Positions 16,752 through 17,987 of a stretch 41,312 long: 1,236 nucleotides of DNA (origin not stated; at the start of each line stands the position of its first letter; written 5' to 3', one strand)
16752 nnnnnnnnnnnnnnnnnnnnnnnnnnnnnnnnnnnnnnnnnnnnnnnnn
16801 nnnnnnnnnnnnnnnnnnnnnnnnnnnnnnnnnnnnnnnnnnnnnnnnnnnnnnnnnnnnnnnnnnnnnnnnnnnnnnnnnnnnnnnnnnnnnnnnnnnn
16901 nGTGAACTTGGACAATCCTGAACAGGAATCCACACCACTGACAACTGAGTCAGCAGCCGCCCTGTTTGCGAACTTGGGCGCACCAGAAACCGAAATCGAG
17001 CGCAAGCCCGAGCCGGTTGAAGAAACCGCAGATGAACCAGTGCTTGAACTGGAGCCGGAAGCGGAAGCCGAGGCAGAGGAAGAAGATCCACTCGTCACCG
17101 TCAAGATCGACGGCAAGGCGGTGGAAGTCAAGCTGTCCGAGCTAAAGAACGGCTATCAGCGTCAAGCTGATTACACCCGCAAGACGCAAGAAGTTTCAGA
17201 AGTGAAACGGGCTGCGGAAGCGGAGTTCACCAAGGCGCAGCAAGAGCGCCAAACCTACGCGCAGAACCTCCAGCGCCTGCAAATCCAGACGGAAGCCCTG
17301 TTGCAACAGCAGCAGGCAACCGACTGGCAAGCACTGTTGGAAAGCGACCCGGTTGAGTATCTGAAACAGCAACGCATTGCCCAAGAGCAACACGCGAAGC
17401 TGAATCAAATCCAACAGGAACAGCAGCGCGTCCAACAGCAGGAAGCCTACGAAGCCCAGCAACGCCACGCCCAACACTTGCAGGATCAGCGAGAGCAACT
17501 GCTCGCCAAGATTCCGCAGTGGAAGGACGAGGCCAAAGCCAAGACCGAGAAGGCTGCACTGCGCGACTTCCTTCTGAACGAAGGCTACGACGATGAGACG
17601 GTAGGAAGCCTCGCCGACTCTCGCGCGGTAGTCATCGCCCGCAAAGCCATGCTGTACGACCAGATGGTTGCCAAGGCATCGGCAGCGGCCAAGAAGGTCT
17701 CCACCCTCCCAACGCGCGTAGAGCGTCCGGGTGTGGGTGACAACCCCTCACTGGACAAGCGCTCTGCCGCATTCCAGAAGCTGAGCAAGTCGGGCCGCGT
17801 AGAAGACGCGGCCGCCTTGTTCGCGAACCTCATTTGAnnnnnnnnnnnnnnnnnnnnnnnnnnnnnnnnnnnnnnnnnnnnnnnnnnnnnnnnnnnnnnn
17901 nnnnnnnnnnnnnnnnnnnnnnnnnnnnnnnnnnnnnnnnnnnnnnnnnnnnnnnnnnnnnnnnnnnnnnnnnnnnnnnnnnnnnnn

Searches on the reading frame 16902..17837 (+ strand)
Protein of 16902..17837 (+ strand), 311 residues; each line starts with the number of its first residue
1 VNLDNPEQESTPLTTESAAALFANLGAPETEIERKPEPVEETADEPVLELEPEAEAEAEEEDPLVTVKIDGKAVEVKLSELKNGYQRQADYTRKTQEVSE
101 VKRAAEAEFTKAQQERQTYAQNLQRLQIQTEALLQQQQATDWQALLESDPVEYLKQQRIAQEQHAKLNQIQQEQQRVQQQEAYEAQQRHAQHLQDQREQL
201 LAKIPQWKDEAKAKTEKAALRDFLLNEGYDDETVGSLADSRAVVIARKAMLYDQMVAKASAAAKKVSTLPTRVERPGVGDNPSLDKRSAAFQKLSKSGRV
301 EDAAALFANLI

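Call 8: search_protein_families(library=phrogs, proteins=[window:16902-17837:+], max_evalue=0.01)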
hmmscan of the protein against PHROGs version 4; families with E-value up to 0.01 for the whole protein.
window:16902-17837:+ (311 aa): 2 families
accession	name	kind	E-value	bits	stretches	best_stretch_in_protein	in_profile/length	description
phrog_3927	-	head and packaging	2e-58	199.5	1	31-309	65-340/342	head scaffolding protein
phrog_9013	-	head and packaging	1.5e-13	51.9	1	39-305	99-359/365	head scaffolding protein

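Call 9: search_protein_families(library=pfam, proteins=[window:16902-17837:+], max_evalue=0.01)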
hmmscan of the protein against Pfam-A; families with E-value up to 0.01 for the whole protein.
window:16902-17837:+ (311 aa): 1 family
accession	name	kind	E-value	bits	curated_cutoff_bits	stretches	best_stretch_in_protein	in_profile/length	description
PF06578.17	YscK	-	0.00088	19.3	22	0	182-238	9-64/209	YOP proteins translocation protein K (YscK)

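Call 10: find_related_loci(query=window:16902-17837:+, collection=viral_contigs, flank=5000)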
Query window:16902-17837:+ (311 aa) in viral_contigs; peptide patterns used: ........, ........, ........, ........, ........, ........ (x = any residue, [..] = any of these).
260 stretches matched a pattern; 176 encode a relative of the query (tblastn E <= 1e-3); the best 80 are kept; 80 distinct loci.
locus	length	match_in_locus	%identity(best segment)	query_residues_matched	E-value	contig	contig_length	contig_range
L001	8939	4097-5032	79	1-311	9e-145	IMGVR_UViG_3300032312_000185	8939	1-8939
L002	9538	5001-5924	62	1-311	1e-114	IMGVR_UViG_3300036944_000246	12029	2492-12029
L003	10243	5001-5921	62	1-311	7e-110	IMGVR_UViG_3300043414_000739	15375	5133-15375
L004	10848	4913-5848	56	1-311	6e-105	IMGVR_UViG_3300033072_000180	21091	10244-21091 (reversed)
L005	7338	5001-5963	56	2-311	2e-103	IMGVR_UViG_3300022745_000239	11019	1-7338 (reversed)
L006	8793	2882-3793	57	3-311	8e-101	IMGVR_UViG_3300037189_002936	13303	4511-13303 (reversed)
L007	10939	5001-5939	55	1-311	9e-100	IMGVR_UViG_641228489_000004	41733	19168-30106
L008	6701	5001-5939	56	3-311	1e-99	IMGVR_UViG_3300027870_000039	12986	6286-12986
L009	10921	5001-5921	60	4-311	2e-100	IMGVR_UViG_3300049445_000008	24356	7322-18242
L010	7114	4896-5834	55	1-311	7e-95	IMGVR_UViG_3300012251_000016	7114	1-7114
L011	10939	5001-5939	55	1-311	8e-94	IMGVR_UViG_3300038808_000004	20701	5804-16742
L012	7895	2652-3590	54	1-311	2e-92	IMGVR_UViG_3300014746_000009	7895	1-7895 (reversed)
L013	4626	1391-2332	54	2-311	3e-90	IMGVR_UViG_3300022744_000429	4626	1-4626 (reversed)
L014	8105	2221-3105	54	9-311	1e-88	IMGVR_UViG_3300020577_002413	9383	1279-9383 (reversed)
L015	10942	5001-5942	57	2-311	4e-88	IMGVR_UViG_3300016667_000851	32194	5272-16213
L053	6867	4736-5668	48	11-311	3e-71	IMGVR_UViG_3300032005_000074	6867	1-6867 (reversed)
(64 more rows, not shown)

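Call 18: search_dna_similar(query=window:16902-17837:+, collection=phages, mode=protein, max_rows=25)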
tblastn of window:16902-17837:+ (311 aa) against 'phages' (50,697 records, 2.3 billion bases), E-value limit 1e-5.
Records with a match: 32; places in all: 32; records where one place covers at least 80% of the query: 1.
Best place of each record, by identity: <60% 32.
By first word of the organism name: Vibrio 13; Caudoviricetes 6; Sulfitobacter 6; Microcystis 1; Methylophilales 1; Bacteriophage 1; Sinorhizobium 1; Thiohalocapsa 1; Phage 1; Octadecabacter 1.
By host as written in the record: - 9; Sulfitobacter sp. CB2047 6; Vibrio parahaemolyticus 3; Vibrio alginolyticus 2; Microcystis sp. 1; Methylophilales bacterium H5P1 1; Sinorhizobium meliloti 1; Octadecabacter sp. strain IceBac 430 1; and 8 more.
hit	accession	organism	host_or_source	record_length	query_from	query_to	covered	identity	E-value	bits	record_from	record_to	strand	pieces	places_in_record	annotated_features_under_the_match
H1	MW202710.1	Caudoviricetes sp.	Manatee Spring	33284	10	311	97%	33.1%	2e-20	97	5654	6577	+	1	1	scaffolding protein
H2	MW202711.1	Caudoviricetes sp.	Manatee Spring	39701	66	311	79%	37.5%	3e-22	102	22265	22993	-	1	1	scaffolding protein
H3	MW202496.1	Caudoviricetes sp.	Manatee Spring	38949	66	311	79%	37.2%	2e-21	100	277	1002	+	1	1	scaffolding protein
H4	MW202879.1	Caudoviricetes sp.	Manatee Spring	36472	66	311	79%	34.4%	1e-16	86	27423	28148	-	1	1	scaffolding protein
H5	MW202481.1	Caudoviricetes sp.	Manatee Spring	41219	67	311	79%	33.5%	1e-13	77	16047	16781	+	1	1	scaffolding protein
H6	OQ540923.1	Microcystis phage MJing1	Microcystis sp.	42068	66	311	79%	32.5%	1e-9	65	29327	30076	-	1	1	hypothetical protein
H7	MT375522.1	Methylophilales phage Venkman EXVC282S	Methylophilales bacterium H5P1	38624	66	311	79%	31.3%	1e-10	69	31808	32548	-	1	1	scaffolding protein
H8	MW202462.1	Caudoviricetes sp.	Manatee Spring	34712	67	311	79%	31.2%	4e-12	72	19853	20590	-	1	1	scaffolding protein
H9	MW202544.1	Bacteriophage sp.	Manatee Spring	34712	67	311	79%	31.2%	4e-12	72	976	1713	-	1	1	scaffolding protein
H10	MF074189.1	Sinorhizobium phage phiM5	Sinorhizobium meliloti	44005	66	311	79%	30.9%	2e-15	83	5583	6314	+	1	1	scaffold protein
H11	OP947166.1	Thiohalocapsa phage LS06-2018-MD04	-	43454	67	310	78%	30.4%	5e-7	57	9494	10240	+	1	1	head scaffolding protein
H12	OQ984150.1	Phage C72C1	-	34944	67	278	68%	32.1%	1e-8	62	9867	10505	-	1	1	head scaffolding protein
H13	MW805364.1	Octadecabacter Antarctic DB virus 2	Octadecabacter sp. strain IceBac 430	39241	66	308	78%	27.3%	1e-6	56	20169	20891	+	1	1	hypothetical protein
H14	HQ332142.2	Sulfitobacter phage pCB2047-A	Sulfitobacter sp. CB2047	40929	66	306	77%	27.5%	1e-8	62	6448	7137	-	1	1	hypothetical protein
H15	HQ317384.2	Sulfitobacter phage pCB2047-C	Sulfitobacter sp. CB2047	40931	66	306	77%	27.5%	1e-8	62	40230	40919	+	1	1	hypothetical protein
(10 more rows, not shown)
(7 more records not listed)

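Call 42: search_protein_families(library=phrogs, proteins=[L053:4373-4645:+, L015:4557-4898:+], max_evalue=0.1)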
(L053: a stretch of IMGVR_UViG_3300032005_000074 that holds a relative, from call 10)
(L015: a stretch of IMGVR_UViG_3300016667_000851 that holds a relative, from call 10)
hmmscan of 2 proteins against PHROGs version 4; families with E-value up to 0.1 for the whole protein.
L053:4373-4645:+ (90 aa): 0 families

L015:4557-4898:+ (113 aa): 0 families
